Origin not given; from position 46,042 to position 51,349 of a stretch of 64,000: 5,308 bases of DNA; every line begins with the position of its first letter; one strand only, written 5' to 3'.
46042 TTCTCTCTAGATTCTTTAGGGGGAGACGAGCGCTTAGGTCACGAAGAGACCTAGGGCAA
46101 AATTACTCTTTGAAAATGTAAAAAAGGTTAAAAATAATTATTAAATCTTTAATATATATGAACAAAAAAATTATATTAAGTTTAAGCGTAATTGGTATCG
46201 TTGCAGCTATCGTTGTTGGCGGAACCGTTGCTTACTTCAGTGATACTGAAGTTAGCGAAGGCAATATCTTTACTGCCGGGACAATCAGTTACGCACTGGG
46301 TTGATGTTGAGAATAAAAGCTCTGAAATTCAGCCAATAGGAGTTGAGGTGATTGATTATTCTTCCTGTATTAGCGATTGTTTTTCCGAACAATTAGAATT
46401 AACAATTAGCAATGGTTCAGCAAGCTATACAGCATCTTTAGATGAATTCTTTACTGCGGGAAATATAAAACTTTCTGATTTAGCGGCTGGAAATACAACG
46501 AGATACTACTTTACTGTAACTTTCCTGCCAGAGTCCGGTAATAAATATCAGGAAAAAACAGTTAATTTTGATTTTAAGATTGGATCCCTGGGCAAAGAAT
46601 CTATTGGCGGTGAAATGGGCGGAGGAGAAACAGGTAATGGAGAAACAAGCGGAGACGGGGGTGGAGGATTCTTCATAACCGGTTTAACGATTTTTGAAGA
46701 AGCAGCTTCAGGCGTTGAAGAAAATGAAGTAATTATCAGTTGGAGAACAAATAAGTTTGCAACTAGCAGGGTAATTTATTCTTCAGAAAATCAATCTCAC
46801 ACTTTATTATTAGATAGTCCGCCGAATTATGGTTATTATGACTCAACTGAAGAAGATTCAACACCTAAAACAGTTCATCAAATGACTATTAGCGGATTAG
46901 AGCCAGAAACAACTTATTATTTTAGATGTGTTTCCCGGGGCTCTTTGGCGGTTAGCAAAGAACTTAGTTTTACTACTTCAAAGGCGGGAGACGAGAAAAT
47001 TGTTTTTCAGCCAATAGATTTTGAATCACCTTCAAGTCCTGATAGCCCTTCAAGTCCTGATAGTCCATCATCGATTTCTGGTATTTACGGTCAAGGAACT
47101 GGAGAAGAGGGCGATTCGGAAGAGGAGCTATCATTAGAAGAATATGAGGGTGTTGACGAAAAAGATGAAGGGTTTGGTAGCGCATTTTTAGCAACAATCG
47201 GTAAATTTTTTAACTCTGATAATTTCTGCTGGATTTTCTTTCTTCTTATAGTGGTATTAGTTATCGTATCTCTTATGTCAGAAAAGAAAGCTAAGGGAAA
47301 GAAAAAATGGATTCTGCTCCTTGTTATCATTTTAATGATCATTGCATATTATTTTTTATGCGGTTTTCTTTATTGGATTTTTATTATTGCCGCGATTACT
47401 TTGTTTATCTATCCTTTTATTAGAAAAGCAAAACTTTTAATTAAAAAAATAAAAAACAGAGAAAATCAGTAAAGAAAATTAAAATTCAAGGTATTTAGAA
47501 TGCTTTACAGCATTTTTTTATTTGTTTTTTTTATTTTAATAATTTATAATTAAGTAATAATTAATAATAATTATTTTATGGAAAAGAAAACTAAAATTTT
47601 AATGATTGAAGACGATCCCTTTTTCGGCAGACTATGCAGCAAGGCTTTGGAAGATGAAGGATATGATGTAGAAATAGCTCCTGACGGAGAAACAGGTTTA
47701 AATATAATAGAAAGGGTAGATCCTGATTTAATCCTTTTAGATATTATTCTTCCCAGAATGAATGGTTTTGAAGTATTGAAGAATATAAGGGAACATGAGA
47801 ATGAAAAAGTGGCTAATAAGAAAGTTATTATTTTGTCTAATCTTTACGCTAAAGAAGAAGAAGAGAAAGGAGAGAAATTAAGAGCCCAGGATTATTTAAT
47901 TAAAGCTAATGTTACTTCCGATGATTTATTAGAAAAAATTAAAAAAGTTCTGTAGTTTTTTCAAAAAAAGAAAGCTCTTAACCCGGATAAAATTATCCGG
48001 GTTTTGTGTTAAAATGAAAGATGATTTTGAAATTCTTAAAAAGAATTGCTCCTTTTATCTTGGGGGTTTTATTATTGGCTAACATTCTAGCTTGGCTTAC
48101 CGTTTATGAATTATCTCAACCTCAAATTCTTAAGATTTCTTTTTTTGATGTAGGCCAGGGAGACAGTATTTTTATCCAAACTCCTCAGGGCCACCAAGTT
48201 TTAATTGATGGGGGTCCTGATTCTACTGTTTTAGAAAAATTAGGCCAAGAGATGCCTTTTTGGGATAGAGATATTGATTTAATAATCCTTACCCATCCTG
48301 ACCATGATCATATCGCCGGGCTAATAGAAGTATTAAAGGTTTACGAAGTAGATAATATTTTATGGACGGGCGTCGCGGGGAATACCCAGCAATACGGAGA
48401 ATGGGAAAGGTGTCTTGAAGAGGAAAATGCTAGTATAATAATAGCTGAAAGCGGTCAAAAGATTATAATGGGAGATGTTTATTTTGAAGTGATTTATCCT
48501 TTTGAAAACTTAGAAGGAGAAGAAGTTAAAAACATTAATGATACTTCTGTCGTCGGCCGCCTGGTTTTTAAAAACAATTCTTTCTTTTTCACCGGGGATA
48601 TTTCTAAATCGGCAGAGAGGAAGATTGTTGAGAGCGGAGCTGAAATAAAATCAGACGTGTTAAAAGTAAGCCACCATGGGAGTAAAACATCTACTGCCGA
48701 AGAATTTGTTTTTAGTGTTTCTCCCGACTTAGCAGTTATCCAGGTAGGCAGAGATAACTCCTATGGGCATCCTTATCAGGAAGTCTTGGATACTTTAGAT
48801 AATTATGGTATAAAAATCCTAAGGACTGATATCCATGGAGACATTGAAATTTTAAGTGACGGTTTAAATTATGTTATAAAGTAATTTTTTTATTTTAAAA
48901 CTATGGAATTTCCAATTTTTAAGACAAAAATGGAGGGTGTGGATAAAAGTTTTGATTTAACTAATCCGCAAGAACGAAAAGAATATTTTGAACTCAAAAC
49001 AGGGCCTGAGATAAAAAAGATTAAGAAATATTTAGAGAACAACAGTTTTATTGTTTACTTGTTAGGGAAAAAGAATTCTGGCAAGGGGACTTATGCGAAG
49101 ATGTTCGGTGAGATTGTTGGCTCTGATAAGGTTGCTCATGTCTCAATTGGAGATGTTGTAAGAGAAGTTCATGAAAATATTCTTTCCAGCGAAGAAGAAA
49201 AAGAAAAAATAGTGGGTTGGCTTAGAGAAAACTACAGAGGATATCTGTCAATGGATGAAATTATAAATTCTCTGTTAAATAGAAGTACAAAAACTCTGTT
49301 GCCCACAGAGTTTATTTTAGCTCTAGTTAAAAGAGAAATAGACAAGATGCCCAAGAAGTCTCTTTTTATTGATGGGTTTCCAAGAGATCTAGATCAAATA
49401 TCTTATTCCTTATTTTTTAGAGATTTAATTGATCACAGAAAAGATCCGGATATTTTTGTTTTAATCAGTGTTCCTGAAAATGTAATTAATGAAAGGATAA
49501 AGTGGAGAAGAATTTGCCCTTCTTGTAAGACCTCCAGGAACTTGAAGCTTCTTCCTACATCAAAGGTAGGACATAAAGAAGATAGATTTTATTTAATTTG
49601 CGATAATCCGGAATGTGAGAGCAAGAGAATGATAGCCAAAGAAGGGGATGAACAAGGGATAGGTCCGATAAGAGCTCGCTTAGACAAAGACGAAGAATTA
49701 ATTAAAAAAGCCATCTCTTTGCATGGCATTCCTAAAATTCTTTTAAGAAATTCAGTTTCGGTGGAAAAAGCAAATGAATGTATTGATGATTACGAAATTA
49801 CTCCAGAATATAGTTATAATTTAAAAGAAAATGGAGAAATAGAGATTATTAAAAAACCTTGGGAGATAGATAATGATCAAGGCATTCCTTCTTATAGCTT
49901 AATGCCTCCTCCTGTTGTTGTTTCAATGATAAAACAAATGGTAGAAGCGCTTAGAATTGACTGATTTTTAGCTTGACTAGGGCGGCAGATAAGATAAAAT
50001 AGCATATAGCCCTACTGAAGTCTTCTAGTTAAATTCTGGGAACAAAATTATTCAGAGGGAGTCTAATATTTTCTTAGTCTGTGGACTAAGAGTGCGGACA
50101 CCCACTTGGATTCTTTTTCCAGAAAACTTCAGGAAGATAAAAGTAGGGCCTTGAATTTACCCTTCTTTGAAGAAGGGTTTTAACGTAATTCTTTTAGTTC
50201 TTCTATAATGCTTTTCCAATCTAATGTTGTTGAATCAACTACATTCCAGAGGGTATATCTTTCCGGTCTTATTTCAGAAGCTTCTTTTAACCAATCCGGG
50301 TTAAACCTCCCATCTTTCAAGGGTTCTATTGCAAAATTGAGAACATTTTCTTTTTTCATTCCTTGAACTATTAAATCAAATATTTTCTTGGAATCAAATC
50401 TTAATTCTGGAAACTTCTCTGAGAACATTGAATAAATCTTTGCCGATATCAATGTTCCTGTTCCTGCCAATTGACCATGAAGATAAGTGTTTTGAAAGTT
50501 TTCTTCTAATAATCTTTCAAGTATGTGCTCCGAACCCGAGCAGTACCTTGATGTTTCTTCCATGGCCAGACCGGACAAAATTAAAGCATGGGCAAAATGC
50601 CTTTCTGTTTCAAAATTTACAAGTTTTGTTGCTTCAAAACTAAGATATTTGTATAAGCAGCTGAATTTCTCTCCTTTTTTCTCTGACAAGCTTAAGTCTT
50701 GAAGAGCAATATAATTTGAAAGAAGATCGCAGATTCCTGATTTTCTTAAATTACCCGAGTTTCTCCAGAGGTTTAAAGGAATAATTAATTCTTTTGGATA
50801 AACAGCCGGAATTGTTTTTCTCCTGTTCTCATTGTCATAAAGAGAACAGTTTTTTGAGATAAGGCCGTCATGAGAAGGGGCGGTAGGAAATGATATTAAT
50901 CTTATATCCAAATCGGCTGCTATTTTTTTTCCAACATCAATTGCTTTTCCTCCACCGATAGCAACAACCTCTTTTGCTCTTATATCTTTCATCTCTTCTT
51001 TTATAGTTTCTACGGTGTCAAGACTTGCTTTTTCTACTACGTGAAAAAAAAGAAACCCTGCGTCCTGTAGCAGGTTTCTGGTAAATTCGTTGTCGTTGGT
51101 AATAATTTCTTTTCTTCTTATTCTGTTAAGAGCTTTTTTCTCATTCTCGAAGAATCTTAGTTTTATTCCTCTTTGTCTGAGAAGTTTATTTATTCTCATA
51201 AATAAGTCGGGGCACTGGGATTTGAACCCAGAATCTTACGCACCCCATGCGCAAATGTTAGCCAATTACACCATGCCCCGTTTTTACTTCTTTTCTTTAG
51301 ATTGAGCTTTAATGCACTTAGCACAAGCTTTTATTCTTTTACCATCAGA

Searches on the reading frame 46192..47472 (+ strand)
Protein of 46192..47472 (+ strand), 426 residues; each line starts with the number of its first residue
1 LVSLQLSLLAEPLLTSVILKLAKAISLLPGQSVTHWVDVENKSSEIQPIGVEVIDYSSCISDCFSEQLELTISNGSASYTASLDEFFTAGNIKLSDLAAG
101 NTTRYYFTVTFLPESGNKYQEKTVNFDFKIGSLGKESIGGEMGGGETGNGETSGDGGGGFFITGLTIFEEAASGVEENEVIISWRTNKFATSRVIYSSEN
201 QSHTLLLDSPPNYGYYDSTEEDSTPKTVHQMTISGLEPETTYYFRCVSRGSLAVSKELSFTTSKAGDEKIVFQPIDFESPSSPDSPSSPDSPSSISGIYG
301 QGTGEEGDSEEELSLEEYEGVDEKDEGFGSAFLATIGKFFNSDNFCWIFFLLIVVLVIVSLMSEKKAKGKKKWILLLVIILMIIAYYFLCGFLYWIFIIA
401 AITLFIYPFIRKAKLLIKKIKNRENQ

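Call 60: search_protein_families(library=pfam, proteins=[window:46192-47472:+], max_evalue=0.00001)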
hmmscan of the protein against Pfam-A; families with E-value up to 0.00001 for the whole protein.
window:46192-47472:+ (426 aa): 1 family
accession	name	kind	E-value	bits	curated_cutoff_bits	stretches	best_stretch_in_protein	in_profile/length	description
PF16656.11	Pur_ac_phosph_N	-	1.1e-12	48.7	30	1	174-262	10-93/93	Purple acid Phosphatase, N-terminal domain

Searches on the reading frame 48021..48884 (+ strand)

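Call 60: search_protein_families(library=pfam, proteins=[window:48021-48884:+], max_evalue=0.00001)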
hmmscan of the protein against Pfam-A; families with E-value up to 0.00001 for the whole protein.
window:48021-48884:+ (287 aa): 2 families
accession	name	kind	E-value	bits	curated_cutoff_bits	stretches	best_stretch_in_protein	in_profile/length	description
PF00753.33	Lactamase_B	-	2e-14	54.4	22.7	1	43-243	2-195/196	Metallo-beta-lactamase superfamily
PF12706.13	Lactamase_B_2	-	1.1e-07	32.1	27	1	58-196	1-145/200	Beta-lactamase superfamily domain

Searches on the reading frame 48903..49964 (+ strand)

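Call 60: search_protein_families(library=pfam, proteins=[window:48903-49964:+], max_evalue=0.00001)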
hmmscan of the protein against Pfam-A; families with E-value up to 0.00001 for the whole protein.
window:48903-49964:+ (353 aa): 2 families
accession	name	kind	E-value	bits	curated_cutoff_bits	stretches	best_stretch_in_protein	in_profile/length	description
PF00406.28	ADK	-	4e-12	47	26.8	1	117-243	41-132/151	Adenylate kinase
PF13207.12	AAA_17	-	6.5e-08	33.4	27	1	59-200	6-120/136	AAA domain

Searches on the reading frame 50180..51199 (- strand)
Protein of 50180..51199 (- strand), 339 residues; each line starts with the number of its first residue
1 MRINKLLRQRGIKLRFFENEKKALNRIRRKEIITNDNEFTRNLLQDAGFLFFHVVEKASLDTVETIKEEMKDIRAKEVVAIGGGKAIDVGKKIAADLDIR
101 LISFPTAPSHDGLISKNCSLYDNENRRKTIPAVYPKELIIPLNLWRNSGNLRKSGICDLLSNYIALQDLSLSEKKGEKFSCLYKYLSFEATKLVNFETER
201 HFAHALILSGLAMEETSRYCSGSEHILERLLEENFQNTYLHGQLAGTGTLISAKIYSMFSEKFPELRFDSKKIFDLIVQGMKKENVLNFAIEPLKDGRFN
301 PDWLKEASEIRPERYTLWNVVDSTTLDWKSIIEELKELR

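Call 60: search_protein_families(library=pfam, proteins=[window:50180-51199:-], max_evalue=0.00001)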
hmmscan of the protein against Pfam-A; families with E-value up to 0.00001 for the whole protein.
window:50180-51199:- (339 aa): 2 families
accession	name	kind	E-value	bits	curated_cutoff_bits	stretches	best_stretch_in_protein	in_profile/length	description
PF13685.12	Fe-ADH_2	-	1.3e-20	74.4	28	1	51-143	51-143/149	Iron-containing alcohol dehydrogenase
PF00465.25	Fe-ADH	-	1.3e-09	38.3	31.3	1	50-129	56-152/168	Iron-containing alcohol dehydrogenase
